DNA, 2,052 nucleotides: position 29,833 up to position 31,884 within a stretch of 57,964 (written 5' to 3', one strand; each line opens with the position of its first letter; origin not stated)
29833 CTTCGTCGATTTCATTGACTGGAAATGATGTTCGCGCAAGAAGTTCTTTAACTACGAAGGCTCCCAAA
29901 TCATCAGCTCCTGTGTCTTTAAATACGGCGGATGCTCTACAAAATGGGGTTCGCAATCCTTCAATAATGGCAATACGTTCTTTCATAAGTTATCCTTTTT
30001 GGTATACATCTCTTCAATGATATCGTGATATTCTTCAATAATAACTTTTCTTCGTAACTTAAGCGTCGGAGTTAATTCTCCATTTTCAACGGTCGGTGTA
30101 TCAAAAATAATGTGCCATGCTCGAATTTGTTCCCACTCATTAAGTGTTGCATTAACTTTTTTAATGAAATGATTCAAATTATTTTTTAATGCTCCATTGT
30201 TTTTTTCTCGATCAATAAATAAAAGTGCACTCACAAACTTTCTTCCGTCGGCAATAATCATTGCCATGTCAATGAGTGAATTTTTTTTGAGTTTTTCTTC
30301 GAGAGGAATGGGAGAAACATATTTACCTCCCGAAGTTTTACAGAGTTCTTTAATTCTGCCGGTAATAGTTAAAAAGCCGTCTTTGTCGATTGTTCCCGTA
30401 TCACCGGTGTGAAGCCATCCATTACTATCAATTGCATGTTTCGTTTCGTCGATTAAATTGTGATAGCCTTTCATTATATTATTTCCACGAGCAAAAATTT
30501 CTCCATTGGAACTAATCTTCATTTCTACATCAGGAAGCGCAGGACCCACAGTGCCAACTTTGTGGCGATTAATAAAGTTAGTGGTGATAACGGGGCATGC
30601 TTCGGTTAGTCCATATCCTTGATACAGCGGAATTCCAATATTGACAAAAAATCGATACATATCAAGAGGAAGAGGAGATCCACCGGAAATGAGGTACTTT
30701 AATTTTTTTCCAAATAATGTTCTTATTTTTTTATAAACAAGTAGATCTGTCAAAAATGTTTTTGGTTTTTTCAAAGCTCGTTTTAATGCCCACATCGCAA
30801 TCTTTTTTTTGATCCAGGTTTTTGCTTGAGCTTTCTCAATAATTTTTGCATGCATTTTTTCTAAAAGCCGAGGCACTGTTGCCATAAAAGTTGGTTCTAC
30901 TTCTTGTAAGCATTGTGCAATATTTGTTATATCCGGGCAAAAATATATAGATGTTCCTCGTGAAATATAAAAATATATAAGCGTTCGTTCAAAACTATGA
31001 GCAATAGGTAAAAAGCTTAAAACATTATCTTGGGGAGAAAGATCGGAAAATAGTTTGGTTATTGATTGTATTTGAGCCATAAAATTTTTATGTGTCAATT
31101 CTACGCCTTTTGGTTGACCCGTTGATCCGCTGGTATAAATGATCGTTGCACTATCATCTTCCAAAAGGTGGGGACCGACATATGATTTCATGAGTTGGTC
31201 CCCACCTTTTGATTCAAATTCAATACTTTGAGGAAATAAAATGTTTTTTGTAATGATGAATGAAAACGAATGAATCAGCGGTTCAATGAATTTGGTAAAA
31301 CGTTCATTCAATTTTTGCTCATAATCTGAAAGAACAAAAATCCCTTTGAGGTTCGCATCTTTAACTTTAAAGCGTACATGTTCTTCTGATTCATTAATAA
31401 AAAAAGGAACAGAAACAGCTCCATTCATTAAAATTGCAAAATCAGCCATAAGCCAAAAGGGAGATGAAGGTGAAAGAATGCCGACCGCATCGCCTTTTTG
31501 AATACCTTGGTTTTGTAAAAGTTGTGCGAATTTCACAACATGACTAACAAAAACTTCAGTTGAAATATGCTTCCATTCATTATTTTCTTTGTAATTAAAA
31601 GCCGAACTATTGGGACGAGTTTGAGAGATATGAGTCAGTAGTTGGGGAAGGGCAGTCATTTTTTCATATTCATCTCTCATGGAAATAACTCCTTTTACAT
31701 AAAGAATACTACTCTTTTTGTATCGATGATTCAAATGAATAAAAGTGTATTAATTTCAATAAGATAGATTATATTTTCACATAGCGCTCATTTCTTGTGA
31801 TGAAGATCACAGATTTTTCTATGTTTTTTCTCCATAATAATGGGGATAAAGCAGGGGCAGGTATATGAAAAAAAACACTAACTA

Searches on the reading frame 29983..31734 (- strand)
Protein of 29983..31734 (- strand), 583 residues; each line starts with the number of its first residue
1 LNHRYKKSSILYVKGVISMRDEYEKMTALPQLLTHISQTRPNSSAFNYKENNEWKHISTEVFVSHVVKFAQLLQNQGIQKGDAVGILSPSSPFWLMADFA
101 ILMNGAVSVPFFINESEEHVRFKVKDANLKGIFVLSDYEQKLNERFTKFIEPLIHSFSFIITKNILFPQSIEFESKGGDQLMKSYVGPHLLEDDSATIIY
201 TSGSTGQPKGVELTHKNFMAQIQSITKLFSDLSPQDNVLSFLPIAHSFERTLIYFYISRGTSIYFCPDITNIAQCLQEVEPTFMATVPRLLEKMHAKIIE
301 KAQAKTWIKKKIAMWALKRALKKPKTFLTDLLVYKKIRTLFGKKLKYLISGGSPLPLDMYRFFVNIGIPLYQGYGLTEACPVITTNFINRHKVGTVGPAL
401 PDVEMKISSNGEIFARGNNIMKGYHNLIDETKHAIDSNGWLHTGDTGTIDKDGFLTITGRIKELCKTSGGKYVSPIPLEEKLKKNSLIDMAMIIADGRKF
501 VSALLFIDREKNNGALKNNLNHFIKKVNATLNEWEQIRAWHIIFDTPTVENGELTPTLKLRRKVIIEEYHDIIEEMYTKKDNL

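Call 17: search_protein_families(library=ncbifam, proteins=[window:29983-31734:-], max_evalue=0.00001)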
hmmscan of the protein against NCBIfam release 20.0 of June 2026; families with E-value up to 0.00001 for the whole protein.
window:29983-31734:- (583 aa): 99 families (the best 25 are shown)
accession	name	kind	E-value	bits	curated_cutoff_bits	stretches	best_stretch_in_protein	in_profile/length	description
NF038343.1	ligase_FadD11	exception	3.2e-78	263.6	950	1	52-580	24-584/585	fatty acid--CoA ligase FadD11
NF004837.0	PRK06187.1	subfamily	1.9e-75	254.1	476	2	328-570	271-523/531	long-chain-fatty-acid--CoA ligase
TIGR01923.1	menE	equivalog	3.8e-52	177.6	330.15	2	343-496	224-382/442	o-succinylbenzoate--CoA ligase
NF004114.0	PRK05605.1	equivalog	6.7e-51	173.3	766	2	344-499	339-510/575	long-chain-fatty-acid--CoA ligase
NF006386.0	PRK08633.1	equivalog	2.7e-50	171.1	1221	2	18-292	606-884/1147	acyl-[ACP]--phospholipid O-acyltransferase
NF002966.0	PRK03640.1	equivalog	2.2e-46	158.4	556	2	328-494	240-414/483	o-succinylbenzoate--CoA ligase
NF005801.1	PRK07656.1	equivalog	5.6e-45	153.9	657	2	371-494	309-435/500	FadD3 family acyl-CoA ligase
NF009233.0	PRK12583.1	subfamily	9.5e-43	146.4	832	3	351-525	325-515/558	fatty acid CoA ligase family protein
NF005307.0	PRK06839.1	equivalog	7.6e-42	143.6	748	2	343-492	264-423/496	o-succinylbenzoate--CoA ligase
NF005702.0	PRK07514.1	subfamily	7.8e-42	143.3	558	2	326-548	253-485/506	malonyl-CoA synthase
NF006181.0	PRK08314.1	subfamily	3.1e-41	141.3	705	2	32-246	29-256/563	long-chain-fatty-acid--CoA ligase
NF005291.0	PRK06814.1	equivalog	1.3e-40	139.2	1349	2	344-512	908-1084/1140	acyl-[ACP]--phospholipid O-acyltransferase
NF009232.0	PRK12582.1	subfamily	1.2e-39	136.1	777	2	336-580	339-616/624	acyl-CoA synthetase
NF041592.1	carboxyl_red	equivalog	1.6e-39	135.3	1300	1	191-579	229-621/1160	carboxylic acid reductase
NF005220.0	PRK06710.1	equivalog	1.7e-38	132.1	1116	3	346-530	326-523/563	long-chain-fatty-acid--CoA ligase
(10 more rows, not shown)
